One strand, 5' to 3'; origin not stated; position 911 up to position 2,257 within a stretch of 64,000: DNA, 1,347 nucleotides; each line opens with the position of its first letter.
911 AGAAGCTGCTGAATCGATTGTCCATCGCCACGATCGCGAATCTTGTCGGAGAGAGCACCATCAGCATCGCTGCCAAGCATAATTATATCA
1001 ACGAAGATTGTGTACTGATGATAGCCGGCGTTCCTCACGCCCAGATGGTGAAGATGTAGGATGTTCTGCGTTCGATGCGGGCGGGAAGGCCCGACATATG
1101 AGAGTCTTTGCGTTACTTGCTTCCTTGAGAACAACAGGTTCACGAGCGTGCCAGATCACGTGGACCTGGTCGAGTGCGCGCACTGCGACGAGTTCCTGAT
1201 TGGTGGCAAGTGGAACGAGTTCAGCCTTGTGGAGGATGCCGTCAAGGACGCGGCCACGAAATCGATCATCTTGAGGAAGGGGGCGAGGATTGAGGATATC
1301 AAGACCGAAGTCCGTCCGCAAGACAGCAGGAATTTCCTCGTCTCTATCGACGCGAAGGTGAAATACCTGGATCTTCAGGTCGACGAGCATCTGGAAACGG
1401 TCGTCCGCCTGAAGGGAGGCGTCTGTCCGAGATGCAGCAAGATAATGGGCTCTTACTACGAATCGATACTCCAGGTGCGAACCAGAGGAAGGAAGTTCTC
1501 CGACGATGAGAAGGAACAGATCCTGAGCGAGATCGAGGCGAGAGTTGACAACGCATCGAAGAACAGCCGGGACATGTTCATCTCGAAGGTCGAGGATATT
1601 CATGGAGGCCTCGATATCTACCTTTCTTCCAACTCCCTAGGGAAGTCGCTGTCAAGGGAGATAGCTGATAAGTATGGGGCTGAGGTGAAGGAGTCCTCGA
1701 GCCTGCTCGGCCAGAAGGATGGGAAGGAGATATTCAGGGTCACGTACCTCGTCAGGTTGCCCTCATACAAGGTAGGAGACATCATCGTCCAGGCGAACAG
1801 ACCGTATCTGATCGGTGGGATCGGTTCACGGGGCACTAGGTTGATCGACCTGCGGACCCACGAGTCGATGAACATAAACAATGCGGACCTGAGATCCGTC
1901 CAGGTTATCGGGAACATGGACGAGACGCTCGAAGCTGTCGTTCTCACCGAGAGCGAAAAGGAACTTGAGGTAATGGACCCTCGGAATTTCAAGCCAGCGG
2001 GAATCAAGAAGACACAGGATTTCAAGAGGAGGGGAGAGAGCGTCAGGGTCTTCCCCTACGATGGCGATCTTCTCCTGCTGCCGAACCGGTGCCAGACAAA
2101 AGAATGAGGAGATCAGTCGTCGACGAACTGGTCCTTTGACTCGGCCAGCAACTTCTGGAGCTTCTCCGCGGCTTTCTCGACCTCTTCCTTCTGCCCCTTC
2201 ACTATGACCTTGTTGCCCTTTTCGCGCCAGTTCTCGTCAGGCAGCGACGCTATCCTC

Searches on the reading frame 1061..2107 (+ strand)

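Call 92: search_protein_families(library=pfam, proteins=[window:1061-2107:+], max_evalue=0.0001)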
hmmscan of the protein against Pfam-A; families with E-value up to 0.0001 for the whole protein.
window:1061-2107:+ (348 aa): 1 family
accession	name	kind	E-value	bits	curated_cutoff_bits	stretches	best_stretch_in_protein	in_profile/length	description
PF04981.18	NMD3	-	1.3e-49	169.3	24.9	1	3-233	1-243/243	NMD3 family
